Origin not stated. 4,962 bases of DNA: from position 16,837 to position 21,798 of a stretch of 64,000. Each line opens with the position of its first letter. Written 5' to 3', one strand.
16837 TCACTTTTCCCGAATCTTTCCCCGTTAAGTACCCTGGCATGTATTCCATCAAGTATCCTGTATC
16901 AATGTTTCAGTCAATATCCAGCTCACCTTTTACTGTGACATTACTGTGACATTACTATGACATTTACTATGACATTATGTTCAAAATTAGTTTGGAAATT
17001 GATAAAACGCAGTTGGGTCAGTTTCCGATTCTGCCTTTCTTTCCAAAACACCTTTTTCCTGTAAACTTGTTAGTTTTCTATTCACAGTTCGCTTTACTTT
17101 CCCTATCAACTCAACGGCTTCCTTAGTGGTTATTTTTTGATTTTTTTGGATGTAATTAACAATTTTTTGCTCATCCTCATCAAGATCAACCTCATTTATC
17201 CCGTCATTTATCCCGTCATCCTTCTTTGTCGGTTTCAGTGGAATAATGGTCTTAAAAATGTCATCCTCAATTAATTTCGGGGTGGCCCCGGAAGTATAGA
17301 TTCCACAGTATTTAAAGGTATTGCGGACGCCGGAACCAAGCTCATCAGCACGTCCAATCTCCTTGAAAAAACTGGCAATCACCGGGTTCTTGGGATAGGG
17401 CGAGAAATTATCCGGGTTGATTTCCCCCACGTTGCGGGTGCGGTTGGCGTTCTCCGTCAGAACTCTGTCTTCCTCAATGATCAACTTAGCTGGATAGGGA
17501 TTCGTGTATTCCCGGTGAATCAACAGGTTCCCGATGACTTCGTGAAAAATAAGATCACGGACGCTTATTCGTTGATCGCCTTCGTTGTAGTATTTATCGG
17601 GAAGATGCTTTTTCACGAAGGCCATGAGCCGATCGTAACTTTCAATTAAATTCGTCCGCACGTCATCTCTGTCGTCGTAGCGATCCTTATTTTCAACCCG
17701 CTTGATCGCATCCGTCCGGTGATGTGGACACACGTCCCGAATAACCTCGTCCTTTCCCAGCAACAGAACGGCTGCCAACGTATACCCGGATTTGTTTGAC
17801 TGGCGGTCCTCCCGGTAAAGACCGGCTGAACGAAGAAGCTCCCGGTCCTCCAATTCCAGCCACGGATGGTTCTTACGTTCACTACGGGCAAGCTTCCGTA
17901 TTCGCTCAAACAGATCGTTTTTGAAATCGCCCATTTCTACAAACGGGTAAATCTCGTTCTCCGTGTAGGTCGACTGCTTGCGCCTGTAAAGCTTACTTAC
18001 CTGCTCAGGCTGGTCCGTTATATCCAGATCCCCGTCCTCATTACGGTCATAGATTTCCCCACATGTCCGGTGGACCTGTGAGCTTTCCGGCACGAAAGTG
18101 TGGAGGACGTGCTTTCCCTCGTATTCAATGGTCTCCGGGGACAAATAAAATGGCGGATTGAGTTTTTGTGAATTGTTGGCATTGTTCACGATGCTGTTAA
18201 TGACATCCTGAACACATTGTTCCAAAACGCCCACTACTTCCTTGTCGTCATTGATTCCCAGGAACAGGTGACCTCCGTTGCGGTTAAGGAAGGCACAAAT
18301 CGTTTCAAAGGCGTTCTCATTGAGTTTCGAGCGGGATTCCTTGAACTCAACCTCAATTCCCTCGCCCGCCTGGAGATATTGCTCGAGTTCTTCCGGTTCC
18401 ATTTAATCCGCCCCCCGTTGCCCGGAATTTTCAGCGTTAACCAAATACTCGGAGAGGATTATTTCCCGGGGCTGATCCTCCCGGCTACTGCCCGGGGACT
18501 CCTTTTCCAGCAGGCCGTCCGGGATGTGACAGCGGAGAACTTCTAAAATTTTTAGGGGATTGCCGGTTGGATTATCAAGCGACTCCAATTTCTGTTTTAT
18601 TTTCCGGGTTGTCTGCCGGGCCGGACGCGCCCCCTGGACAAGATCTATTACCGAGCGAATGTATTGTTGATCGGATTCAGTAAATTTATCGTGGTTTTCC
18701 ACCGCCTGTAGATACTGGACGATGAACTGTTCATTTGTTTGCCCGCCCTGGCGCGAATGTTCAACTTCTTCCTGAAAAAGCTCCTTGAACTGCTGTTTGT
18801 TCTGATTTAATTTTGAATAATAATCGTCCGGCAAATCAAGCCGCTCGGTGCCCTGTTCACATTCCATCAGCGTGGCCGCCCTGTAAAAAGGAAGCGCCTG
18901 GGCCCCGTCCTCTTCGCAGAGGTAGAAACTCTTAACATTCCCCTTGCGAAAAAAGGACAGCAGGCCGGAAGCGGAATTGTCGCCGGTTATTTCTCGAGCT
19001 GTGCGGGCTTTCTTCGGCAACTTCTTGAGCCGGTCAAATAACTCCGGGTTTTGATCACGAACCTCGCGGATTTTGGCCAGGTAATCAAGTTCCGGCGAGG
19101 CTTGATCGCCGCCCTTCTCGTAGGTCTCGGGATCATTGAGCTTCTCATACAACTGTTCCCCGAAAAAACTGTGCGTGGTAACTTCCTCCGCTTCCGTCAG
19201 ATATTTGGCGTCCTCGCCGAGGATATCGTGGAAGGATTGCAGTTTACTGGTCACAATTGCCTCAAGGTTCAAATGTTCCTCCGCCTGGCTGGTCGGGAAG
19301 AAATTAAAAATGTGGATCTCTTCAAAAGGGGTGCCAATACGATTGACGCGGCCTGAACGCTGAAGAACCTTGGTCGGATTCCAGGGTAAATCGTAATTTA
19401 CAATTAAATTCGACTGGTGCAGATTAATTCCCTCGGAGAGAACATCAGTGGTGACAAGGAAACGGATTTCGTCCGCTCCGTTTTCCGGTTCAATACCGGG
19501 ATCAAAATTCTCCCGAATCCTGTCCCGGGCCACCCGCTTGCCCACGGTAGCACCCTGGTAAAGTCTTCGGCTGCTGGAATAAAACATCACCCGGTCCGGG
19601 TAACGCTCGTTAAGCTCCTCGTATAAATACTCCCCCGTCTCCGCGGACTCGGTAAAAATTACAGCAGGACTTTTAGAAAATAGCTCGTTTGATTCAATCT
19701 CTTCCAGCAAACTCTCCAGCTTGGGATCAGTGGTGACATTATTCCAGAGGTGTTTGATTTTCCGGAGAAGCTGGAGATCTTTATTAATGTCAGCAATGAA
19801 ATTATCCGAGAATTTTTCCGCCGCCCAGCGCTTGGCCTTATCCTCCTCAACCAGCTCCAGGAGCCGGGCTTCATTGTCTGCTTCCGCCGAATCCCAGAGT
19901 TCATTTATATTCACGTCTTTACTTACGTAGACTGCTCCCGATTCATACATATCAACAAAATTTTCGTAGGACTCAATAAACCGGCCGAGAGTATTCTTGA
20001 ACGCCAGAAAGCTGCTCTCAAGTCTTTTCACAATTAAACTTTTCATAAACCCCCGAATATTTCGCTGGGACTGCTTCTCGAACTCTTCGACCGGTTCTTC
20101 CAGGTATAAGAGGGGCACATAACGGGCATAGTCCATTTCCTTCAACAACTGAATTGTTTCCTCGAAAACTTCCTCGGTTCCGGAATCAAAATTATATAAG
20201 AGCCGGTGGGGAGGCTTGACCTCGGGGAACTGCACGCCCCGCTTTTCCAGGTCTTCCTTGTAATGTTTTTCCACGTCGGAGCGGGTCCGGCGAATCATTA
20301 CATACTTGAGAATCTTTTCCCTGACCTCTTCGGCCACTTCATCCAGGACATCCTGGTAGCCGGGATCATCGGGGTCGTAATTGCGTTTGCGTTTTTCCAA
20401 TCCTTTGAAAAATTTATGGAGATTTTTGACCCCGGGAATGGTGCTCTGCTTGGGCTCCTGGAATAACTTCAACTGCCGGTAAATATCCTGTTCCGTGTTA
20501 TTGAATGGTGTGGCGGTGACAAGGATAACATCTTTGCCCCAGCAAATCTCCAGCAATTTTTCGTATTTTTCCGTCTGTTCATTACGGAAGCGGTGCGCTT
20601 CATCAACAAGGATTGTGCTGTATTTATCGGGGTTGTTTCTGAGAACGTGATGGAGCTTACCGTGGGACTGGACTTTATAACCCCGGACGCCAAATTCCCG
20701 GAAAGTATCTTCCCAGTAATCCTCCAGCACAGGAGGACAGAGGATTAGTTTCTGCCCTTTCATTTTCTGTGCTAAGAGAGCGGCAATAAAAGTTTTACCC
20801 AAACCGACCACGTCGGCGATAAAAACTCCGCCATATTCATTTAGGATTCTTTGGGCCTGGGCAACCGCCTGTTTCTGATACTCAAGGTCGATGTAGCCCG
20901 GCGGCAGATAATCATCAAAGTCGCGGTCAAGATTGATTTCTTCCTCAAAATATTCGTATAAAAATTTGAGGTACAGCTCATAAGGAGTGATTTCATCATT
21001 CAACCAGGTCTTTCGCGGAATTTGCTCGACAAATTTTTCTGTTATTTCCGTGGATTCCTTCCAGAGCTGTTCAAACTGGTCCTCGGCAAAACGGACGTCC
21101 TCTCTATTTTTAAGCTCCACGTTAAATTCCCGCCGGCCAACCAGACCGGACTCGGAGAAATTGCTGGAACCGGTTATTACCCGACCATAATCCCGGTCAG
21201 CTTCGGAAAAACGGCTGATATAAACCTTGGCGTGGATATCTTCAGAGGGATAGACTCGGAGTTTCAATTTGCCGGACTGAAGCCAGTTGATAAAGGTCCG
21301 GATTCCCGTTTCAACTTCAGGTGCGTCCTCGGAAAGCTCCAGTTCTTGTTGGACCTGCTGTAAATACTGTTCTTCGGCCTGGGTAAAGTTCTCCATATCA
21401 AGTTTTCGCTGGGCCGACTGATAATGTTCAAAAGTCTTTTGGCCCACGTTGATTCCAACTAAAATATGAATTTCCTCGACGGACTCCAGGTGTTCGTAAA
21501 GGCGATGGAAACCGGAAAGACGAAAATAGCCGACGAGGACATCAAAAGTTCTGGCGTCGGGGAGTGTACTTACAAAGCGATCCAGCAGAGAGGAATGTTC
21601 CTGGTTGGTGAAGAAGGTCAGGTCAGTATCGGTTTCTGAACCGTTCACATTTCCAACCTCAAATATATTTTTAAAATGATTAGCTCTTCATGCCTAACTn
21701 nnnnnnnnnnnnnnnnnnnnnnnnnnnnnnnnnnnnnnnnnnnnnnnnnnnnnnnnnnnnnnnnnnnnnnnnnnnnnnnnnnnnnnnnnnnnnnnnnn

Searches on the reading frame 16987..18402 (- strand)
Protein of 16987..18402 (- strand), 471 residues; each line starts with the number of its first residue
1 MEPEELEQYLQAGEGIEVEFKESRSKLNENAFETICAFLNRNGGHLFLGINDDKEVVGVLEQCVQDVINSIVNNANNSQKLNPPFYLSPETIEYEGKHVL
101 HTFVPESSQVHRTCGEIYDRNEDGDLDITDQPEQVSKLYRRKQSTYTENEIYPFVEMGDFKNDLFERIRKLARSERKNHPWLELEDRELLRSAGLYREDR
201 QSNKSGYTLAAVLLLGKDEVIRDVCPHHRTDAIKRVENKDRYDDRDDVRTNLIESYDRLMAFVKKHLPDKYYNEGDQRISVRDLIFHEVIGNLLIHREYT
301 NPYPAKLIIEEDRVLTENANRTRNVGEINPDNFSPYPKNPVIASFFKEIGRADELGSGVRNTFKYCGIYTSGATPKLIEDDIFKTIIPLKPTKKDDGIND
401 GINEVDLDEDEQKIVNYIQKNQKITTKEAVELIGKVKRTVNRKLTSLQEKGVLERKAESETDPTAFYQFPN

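Call 45: search_protein_families(library=pfam, proteins=[window:16987-18402:-], max_evalue=0.00001)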
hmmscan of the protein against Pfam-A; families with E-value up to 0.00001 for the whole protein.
window:16987-18402:- (471 aa): 2 families
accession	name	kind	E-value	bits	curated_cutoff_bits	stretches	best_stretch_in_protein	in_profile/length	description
PF04326.19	SLFN_AlbA_2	-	1.2e-17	64.9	25.3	1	14-125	1-114/118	Schlafen, AlbA_2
PF08220.18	HTH_DeoR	-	2.6e-06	27.5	21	1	412-455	3-46/57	DeoR-like helix-turn-helix domain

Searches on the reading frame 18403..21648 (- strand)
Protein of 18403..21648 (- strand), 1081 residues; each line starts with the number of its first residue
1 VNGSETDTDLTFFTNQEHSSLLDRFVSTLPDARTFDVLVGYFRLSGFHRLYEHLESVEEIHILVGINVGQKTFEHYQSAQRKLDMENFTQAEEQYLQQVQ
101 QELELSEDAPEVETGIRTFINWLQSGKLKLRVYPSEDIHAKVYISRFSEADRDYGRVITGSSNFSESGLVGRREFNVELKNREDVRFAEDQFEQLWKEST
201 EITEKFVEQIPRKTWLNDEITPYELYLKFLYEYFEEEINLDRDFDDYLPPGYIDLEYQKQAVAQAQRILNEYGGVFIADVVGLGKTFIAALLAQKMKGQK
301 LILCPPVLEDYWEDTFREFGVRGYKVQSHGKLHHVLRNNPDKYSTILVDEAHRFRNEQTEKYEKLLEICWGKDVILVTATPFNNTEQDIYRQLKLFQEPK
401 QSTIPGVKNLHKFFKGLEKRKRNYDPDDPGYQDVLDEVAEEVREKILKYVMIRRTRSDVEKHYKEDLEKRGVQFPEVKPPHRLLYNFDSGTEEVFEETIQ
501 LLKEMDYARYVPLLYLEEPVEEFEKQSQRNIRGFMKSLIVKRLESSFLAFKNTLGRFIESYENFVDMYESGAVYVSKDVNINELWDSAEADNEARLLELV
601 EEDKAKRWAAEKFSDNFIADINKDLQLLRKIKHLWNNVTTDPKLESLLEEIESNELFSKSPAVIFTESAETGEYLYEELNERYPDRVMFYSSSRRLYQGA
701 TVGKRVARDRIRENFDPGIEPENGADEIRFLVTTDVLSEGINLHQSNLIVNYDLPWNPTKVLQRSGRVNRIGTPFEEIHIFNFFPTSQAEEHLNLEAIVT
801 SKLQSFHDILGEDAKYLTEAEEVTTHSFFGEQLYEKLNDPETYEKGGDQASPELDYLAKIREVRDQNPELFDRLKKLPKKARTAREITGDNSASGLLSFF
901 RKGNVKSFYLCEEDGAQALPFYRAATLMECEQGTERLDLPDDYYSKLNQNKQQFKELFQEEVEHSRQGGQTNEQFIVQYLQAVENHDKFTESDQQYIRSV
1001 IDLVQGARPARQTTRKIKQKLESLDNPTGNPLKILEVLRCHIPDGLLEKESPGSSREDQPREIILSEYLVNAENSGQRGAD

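Call 45: search_protein_families(library=pfam, proteins=[window:18403-21648:-], max_evalue=0.00001)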
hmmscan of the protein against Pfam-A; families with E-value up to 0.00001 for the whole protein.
window:18403-21648:- (1081 aa): 5 families
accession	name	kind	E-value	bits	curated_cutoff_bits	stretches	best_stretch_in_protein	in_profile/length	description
PF00271.37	Helicase_C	-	7.8e-15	55.5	23.5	1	646-772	5-110/110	Helicase conserved C-terminal domain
PF00176.29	SNF2-rel_dom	-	1.5e-12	47.7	24.9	1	342-462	125-228/290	SNF2-related domain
PF13091.12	PLDc_2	-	3.6e-09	37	27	1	108-196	49-132/132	PLD-like domain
PF00270.35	DEAD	-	4.9e-07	30.1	26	0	326-386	99-165/167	DEAD/DEAH box helicase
PF04851.21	ResIII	-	8.4e-07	29.5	22.5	0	256-382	6-163/164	Type III restriction enzyme, res subunit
